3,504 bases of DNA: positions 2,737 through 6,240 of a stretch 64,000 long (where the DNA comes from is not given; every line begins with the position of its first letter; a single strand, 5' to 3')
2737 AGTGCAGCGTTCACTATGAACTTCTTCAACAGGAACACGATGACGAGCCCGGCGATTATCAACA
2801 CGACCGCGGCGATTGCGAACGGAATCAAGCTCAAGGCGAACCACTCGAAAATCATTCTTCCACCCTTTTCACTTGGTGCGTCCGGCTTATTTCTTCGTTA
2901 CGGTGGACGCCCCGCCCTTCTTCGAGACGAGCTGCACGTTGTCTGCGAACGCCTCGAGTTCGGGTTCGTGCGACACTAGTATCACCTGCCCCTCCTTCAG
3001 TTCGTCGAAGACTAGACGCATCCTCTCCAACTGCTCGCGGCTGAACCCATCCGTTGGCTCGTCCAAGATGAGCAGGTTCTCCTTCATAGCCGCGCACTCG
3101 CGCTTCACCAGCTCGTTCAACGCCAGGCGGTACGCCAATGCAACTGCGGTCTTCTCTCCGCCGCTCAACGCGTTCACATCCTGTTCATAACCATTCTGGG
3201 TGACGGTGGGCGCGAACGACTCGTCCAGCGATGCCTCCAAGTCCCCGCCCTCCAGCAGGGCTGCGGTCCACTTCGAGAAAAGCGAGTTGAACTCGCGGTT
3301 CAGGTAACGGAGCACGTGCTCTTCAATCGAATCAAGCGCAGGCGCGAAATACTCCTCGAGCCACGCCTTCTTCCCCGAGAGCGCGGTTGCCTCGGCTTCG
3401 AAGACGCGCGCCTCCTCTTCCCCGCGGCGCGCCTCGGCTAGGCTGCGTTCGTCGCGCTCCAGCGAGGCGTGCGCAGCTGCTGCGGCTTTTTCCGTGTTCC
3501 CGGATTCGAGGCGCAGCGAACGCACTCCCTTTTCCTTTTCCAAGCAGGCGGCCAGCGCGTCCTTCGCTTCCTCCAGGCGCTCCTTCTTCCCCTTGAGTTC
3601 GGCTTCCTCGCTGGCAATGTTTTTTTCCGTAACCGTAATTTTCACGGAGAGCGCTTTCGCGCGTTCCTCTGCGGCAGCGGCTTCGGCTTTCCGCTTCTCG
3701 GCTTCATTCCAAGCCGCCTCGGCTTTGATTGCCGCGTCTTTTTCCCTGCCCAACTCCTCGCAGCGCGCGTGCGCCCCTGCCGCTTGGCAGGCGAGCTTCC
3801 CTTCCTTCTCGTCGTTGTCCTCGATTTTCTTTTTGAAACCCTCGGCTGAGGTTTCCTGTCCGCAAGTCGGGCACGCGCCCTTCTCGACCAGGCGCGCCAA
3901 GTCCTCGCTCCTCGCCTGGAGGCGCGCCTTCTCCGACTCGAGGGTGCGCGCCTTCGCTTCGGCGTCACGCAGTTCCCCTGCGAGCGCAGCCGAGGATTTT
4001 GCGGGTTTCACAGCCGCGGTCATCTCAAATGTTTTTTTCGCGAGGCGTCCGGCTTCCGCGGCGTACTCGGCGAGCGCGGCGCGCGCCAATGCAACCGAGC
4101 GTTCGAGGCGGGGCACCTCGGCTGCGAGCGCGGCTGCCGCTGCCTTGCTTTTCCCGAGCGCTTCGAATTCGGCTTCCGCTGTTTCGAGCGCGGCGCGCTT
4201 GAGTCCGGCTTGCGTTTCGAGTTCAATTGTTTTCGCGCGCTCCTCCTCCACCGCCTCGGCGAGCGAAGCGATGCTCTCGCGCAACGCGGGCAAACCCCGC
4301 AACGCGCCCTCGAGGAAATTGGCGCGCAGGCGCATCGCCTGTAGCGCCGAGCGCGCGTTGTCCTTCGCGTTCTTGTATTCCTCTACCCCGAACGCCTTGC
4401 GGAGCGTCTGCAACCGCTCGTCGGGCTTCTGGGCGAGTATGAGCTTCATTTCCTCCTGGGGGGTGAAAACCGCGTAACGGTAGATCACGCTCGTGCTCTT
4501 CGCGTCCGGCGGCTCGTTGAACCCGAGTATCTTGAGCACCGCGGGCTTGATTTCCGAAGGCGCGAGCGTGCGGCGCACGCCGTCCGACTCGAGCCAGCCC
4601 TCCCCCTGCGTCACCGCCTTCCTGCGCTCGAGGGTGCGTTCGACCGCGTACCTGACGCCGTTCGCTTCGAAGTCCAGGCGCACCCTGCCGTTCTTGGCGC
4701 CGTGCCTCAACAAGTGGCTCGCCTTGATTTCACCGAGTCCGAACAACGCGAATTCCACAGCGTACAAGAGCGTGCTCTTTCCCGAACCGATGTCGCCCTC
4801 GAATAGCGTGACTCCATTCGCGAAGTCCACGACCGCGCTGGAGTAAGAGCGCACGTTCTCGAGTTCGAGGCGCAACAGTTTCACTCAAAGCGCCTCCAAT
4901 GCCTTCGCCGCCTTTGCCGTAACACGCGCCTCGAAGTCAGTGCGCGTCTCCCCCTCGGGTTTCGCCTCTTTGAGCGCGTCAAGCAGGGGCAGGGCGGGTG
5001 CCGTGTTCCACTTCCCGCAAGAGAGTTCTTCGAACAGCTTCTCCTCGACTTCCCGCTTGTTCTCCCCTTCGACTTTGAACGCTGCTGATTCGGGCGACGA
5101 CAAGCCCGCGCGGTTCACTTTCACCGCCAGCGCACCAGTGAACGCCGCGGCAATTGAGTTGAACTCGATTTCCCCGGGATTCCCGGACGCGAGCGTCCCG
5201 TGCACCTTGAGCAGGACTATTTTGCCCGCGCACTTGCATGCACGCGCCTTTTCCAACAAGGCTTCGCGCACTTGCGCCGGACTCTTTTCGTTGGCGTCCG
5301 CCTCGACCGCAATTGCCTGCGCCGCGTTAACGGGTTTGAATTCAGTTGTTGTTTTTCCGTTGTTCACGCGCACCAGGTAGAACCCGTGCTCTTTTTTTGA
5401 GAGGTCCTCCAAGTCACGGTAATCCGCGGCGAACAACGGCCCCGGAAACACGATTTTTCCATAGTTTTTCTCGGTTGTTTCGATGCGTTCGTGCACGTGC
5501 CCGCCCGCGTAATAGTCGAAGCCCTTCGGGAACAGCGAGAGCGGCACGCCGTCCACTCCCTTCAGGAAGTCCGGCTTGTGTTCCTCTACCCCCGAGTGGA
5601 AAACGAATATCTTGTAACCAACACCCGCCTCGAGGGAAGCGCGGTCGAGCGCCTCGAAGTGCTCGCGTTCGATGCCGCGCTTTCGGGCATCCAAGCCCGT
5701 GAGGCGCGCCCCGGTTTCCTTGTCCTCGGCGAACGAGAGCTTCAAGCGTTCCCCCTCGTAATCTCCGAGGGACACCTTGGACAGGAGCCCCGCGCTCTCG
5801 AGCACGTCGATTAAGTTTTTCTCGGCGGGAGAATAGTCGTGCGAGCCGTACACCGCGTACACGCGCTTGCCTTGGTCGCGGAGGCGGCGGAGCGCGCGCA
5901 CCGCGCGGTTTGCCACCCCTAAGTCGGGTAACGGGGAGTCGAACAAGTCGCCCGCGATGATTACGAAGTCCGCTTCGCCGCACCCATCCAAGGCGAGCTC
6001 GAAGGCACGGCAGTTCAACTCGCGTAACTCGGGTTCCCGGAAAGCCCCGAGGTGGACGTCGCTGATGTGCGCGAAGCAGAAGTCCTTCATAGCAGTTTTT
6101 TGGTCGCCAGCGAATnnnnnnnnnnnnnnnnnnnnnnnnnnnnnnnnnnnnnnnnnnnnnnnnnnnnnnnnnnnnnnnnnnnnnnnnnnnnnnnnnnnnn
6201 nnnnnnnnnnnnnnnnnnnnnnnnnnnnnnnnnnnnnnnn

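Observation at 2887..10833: Archaeal herA-mre11-rad50-nurA end-resection module is split and rearranged around a TA system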

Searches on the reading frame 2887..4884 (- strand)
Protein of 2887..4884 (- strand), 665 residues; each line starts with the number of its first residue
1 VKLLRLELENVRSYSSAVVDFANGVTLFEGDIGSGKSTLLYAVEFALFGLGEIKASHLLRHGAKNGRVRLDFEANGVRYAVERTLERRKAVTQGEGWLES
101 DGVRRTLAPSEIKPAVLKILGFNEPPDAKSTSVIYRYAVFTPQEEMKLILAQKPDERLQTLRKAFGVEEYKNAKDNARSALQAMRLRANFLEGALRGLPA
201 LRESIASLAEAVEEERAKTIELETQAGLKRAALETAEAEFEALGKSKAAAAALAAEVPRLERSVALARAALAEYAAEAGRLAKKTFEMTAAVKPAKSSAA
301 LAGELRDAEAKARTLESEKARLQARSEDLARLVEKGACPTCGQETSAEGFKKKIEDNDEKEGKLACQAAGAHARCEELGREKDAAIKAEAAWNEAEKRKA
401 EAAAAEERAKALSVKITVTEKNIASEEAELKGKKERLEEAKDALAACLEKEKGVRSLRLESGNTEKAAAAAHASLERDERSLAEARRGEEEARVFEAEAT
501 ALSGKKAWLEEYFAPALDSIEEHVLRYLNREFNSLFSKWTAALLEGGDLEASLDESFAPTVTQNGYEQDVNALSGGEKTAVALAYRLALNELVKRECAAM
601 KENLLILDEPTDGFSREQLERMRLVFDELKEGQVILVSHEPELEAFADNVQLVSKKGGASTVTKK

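Call 4: search_protein_families(library=pfam, proteins=[window:2887-4884:-], max_evalue=0.01)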
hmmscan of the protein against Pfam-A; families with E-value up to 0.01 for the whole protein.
window:2887-4884:- (665 aa): 8 families
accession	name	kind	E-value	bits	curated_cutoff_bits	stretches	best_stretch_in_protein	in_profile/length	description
PF13476.12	AAA_23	-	2.7e-17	64.5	27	1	5-200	1-177/201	AAA domain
PF02463.25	SMC_N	-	8e-11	42.2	40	1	3-656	2-215/220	RecF/RecN/SMC N terminal domain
PF13304.12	AAA_21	-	8.6e-07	29.7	27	1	507-643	165-302/304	AAA domain, putative AbiEii toxin, Type IV TA system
PF13555.12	AAA_29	-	2.3e-06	27.7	27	1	3-49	1-48/61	P-loop containing region of AAA domain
PF13175.12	AAA_15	-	6.8e-06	26.4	32.1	1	1-45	1-45/374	AAA ATPase domain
PF21037.2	CCDC138_cc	-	0.00016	22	27.1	0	349-385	19-55/59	Coiled-coil-domain-containing protein 138, coiled-coil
PF00005.33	ABC_tran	-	0.00071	20.6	25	0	562-611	98-136/137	ABC transporter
PF13401.12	AAA_22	-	0.0079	16.9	27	0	588-644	70-127/130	AAA domain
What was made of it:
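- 2887..4884 (-): rad50 orthologue with short coiled coil, 665 aa. Walker A at residue 30, CPTC zinc hook at 338, SGGE at 574, Walker B at 604. Pfam AAA_23 and SMC_N (call 4).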

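Call 5: search_protein_families(library=ncbifam, proteins=[window:2887-4884:-], max_evalue=0.01)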
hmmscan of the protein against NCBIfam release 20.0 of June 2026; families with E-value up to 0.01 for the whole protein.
window:2887-4884:- (665 aa): 50 families (the best 25 are shown)
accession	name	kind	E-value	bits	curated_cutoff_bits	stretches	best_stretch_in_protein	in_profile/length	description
NF003034.1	PRK03918.1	equivalog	7.3e-45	153.3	700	2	1-336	1-333/878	DNA double-strand break repair ATPase Rad50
NF002244.0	PRK01156.1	equivalog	5.3e-40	137.3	847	2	4-272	4-266/895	DNA double-strand break repair ATPase Rad50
NF041034.1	Rad50_Sulf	equivalog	8.3e-31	106.7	1000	2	380-663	598-867/872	DNA double-strand break repair ATPase Rad50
NF045487.1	ASRP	equivalog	7.6e-30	104.1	300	1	18-597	9-556/593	archaea-specific SMC-related protein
NF002572.0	PRK02224.1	equivalog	8.9e-30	103.7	1087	3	1-90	1-92/888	DNA double-strand break repair ATPase Rad50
NF041035.1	Rad50_Halo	equivalog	1.4e-24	86.6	1000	3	1-90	1-92/883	DNA double-strand break repair ATPase Rad50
TIGR00618.1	sbcc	subfamily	4.9e-18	64.5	478.5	2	1-491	1-516/1043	exonuclease subunit SbcC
NF053563.1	Rkd4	equivalog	4.1e-11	41.8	860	1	2-88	2-94/747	arcadin-4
TIGR02169.1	SMC_prok_A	equivalog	8.9e-11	40.2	729.4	2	5-62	4-67/1165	chromosome segregation protein SMC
TIGR00611.2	recf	equivalog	3.5e-10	39.6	172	1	5-90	3-90/339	DNA replication/repair protein RecF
NF010680.0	PRK14079.1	equivalog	1.4e-08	34.2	386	1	1-89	1-90/349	recombination protein F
NF010068.0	PRK13548.1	equivalog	8.6e-08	31.6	261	1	564-655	129-218/261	heme ABC transporter ATP-binding protein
TIGR04521.1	ECF_ATPase_2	equivalog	1.1e-07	31.3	330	1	566-654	138-219/279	energy-coupling factor transporter ATPase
NF045780.1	TrlF_fam_ATP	equivalog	3.6e-07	29.3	350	1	33-610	319-852/944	TrlF family AAA-like ATPase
NF000355.4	ribo_prot_ABC_F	equivalog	2.2e-06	26.8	380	1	563-642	420-487/499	ribosomal protection-like ABC-F family protein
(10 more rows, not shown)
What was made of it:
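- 2887..4884 (-): NCBIfam Rad50 PRK03918 E 7e-45, far below the curated cutoff (call 5).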

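Call 80: search_protein_families(library=padloc, proteins=[window:2887-4884:-], max_evalue=0.001)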
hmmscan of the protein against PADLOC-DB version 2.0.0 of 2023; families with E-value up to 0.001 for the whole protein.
window:2887-4884:- (665 aa): 34 families (the best 25 are shown)
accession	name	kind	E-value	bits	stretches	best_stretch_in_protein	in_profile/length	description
PDLC03859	LmuB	-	3e-35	120.5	1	1-650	3-592/611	-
PDLC04135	mad3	-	2.2e-29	101.2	1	2-663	1-348/374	mads_3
PDLC03862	LmuB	-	5.4e-17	59.4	2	201-615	202-570/643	-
PDLC03863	LmuB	-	6.9e-13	46.1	1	2-653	4-593/610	-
PDLC03865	LmuB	-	3.9e-12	43.2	1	163-518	356-696/1007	-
PDLC02747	PbeC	-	2.2e-10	38.1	1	2-94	2-108/632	PbeC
PDLC03860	LmuB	-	4.7e-09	33.3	1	5-124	8-119/565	-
PDLC02980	AriA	-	6.3e-09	34.2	1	560-643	225-302/304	-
PDLC00271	PtuA1|PtuA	-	9.8e-09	33.2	1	1-48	1-48/421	AAA ATPase domain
PDLC00277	PtuA1|PtuA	-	1.6e-08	32.2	1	1-84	1-82/423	AAA ATPase domain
PDLC00278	PtuA1|PtuA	-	5.8e-08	30.4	1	1-49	1-49/436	AAA ATPase domain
PDLC02730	PbeC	-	1.1e-07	29.1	0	1-55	1-60/651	PbeC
PDLC02979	AriA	-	1.4e-06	26.3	1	1-45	1-45/373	-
PDLC00262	LmuB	-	1.8e-06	25.1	0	1-91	1-89/588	AAA ATPase domain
PDLC00310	PtuA1|PtuA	-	1.9e-06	25.3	1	1-48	1-48/443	AAA ATPase domain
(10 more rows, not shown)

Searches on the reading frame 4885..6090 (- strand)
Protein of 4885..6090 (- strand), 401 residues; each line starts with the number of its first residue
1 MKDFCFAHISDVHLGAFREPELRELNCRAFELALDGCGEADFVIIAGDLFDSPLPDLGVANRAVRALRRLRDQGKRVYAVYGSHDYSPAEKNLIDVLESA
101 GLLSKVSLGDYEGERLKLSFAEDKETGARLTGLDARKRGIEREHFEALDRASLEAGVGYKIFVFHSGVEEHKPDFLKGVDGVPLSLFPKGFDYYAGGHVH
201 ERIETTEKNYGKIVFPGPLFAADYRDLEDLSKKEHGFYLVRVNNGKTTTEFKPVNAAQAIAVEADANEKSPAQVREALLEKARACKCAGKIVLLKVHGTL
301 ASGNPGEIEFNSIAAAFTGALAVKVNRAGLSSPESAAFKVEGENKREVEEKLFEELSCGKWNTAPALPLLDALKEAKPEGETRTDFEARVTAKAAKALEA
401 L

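Call 4: search_protein_families(library=pfam, proteins=[window:4885-6090:-], max_evalue=0.01)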
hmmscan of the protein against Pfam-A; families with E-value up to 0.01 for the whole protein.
window:4885-6090:- (401 aa): 2 families
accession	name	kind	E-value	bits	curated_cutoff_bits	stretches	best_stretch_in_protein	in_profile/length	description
PF00149.33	Metallophos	-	3.2e-13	51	21.5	1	6-201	3-190/191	Calcineurin-like phosphoesterase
PF12850.12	Metallophos_2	-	4.4e-06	27.2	27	1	7-221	4-137/154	Calcineurin-like phosphoesterase superfamily domain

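Call 5: search_protein_families(library=ncbifam, proteins=[window:4885-6090:-], max_evalue=0.01)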
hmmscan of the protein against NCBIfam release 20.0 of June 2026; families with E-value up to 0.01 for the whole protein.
window:4885-6090:- (401 aa): 8 families
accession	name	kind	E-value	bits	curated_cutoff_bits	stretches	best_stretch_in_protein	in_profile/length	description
NF041029.1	Mre11_Pyroc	equivalog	1e-23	83.9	600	1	5-228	2-242/438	DNA double-strand break repair protein Mre11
NF041031.1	Mre11_Sulfo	equivalog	4.3e-17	62.4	500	1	7-270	3-262/374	DNA double-strand break repair protein Mre11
NF041030.1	Mre11_Halo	equivalog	1.8e-08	34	550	1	8-106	6-107/361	DNA double-strand break repair protein Mre11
TIGR00619.1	sbcd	subfamily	5.1e-08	33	77.65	1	8-99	5-100/252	exonuclease subunit SbcD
NF008206.2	PRK10966.1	equivalog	0.0011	18.2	450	0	8-87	5-87/380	exonuclease subunit SbcD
NF003743.0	PRK05340.1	equivalog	0.0012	18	134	1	8-86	6-83/242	UDP-2,3-diacylglucosamine diphosphatase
TIGR01854.1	lipid_A_lpxH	equivalog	0.0031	16.8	190.35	1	8-86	3-80/231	UDP-2,3-diacylglucosamine diphosphatase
TIGR00040.1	yfcE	subfamily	0.0061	16.7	56.25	0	33-93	22-72/158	YfcE family phosphodiesterase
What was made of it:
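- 4885..6090 (-): mre11 orthologue, 401 aa. Its stop abuts the rad50 start. NCBIfam Mre11_Pyroc E 1e-23, below cutoff (calls 4, 5).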

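Call 8: find_encoding_contigs(protein=window:4885-6090:-, flank=10000, max_places=6)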
Protein window:4885-6090:- (401 aa): 2 contigs read that carry it; 2 places shown.
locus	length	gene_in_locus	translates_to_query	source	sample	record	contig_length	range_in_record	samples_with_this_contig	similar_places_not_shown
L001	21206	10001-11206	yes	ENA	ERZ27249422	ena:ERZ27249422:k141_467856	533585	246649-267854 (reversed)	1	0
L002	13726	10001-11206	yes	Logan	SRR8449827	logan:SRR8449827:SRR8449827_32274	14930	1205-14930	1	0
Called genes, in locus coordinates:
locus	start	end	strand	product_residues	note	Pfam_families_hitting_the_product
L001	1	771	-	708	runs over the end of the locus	PF00403:HMA, PF00122:E1-E2_ATPase, PF00702:Hydrolase, PF12710:HAD (weak)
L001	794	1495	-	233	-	-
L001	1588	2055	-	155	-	PF12802:MarR_2 (weak), PF24034:DUF7343, PF01047:MarR (faint)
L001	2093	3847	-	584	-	-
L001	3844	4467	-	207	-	PF13248:Zn_ribbon_3 (faint)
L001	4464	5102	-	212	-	-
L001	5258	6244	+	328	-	-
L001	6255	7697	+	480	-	PF01935:DUF87, PF12846:AAA_10 (faint)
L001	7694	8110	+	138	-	-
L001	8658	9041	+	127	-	-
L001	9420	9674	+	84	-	-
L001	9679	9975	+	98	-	-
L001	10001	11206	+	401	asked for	PF00149:Metallophos, PF12850:Metallophos_2 (weak)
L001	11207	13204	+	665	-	PF02463:SMC_N, PF13175:AAA_15 (weak), PF13476:AAA_23, PF13555:AAA_29 (weak), PF13304:AAA_21 (faint)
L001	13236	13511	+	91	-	PF07441:BofA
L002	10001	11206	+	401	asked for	PF00149:Metallophos, PF12850:Metallophos_2 (weak)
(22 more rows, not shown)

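Call 80: search_protein_families(library=padloc, proteins=[window:4885-6090:-], max_evalue=0.001)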
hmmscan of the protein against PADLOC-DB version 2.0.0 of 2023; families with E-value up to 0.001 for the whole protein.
window:4885-6090:- (401 aa): 0 families

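Call 88: search_protein_families(library=pfam, alignment_id=A5, max_evalue=0.0001)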
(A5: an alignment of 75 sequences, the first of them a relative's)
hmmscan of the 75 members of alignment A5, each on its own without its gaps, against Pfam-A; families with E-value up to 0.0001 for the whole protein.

A. member 1, L001:7694-8107:+ (138 aa): 0 families

B. families by the number of members that match (of 75 scanned): 47 families (the first 25 are shown)
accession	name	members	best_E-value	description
PF05016.21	ParE_toxin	3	3.9e-12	ParE toxin of type II toxin-antitoxin system, parDE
PF00990.26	GGDEF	2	1e-37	Diguanylate cyclase, GGDEF domain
PF01402.27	RHH_1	2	9.8e-08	Ribbon-helix-helix protein, copG family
PF00202.27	Aminotran_3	1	5.7e-115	Aminotransferase class-III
PF11617.13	Cu-binding_MopE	1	2.3e-64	Putative metal-binding motif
PF01555.25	N6_N4_Mtase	1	1.1e-48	DNA methylase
PF22698.1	Semialdhyde_dhC_1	1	3.6e-46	Semialdehyde dehydrogenase, dimerisation domain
PF13385.13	Laminin_G_3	1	3.1e-44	Concanavalin A-like lectin/glucanases superfamily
PF00696.33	AA_kinase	1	1.3e-35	Amino acid kinase family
PF08443.16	RimK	1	2.4e-30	RimK-like ATP-grasp domain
PF01934.22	HepT-like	1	4.2e-28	Ribonuclease HepT-like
PF01118.30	Semialdhyde_dh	1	8.8e-28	Semialdehyde dehydrogenase, NAD binding domain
PF00474.23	SSF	1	4.7e-27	Sodium:solute symporter family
PF01546.33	Peptidase_M20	1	2e-26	Peptidase family M20/M25/M40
PF09992.14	NAGPA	1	3.7e-25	Phosphodiester glycosidase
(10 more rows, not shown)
